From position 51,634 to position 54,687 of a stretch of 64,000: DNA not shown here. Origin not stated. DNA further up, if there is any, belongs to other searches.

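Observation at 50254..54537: Acidic low-complexity protein plus TraG/VirD4/HerA-like ATPase inserted into the ribosomal supercluster between map and ndk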

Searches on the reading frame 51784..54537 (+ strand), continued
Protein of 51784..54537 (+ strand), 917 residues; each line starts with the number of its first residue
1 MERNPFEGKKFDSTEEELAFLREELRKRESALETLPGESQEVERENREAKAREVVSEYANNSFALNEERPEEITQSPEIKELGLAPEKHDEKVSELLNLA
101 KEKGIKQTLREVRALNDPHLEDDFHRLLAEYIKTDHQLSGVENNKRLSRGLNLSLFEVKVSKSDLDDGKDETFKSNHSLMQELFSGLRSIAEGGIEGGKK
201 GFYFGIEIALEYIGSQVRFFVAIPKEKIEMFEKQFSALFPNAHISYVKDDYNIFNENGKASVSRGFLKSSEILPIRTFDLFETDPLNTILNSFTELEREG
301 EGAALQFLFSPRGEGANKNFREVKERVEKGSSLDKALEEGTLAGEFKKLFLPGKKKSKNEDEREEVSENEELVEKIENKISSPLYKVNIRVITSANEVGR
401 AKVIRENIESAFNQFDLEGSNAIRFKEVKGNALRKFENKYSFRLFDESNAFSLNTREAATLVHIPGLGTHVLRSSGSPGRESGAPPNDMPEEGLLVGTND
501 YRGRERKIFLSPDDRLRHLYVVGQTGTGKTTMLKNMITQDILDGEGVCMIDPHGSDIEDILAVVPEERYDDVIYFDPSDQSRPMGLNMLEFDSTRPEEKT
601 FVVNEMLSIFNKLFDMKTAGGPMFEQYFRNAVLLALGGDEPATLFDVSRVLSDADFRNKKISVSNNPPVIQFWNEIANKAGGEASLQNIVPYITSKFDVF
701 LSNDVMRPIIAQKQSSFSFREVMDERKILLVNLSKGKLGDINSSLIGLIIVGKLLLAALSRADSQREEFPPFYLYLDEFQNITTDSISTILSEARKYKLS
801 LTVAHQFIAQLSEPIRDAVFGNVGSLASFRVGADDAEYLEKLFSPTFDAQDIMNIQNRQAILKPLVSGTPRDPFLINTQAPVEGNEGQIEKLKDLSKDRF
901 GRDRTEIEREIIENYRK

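Call 91: get_annotated_region(hit=H10, flank=9000)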
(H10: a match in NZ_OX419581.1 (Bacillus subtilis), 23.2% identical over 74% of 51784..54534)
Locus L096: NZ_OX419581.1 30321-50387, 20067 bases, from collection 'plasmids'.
description: Bacillus subtilis isolate NRS6116 plasmid NRS6116_2, complete sequence
organism: Bacillus subtilis (NCBI taxid 1423)
taxonomy: Bacteria; Bacillota; Bacilli; Bacillales; Bacillaceae; Bacillus; Bacillus subtilis
host: -; source: garden soil; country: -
typing (MOB-suite, as given by PLSDB): non-mobilizable
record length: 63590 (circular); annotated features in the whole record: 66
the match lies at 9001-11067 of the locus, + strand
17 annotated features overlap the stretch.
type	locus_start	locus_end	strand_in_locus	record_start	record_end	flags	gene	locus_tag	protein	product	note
CDS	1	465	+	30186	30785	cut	-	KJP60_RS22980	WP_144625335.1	hypothetical protein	-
CDS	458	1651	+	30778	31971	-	-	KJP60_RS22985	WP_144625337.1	peptidoglycan DD-metalloendopeptidase family protein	-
CDS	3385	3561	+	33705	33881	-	-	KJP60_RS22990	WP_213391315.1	hypothetical protein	-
CDS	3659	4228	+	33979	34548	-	-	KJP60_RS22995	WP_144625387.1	hypothetical protein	-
CDS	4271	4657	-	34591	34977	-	-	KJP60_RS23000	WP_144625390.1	hypothetical protein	-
CDS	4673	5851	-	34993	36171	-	-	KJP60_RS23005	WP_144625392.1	hypothetical protein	-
CDS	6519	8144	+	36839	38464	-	-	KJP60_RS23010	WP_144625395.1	hypothetical protein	-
CDS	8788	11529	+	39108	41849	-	-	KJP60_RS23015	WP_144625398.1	DUF87 domain-containing protein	-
CDS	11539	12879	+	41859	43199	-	-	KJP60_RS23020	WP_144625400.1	replication-relaxation family protein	-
CDS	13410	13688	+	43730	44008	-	-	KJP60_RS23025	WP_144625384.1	hypothetical protein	-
CDS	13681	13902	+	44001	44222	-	-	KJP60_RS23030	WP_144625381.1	hypothetical protein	-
CDS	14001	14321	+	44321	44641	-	-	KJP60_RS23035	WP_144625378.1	hypothetical protein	-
CDS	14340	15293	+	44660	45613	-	-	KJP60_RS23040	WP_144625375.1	conjugal transfer protein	-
CDS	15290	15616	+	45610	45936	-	-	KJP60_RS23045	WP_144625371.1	TcpD family membrane protein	-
CDS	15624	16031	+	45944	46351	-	-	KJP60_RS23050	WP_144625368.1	TcpE family conjugal transfer membrane protein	-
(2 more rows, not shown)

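Call 96: search_protein_families(library=phrogs, proteins=[window:51784-54534:+, L095:8806-11454:+], max_evalue=0.001)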
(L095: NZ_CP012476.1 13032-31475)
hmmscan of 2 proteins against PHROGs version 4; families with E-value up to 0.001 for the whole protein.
window:51784-54534:+ (917 aa): 4 families
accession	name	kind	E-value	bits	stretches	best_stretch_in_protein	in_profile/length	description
phrog_5156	-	unknown function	1.5e-84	285.6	1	215-914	88-807/824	-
phrog_7035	-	unknown function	3.1e-15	56.6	2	710-815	433-546/969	-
phrog_2666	-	head and packaging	4.4e-06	26.6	1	517-558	322-363/555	terminase large subunit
phrog_3551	-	moron, auxiliary metabolic gene and host takeover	0.00025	20.2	0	368-446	174-244/758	FtsK/SpoIIIE-like protein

L095:8806-11454:+ (883 aa): 3 families
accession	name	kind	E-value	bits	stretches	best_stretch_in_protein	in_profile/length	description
phrog_5156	-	unknown function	8.4e-49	167.4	2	276-724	340-777/824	-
phrog_7035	-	unknown function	3.5e-12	46.5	1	554-746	445-637/969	-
phrog_1358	-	moron, auxiliary metabolic gene and host takeover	1.6e-05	23.6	0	291-371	554-628/1382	FtsK/SpoIIIE-like protein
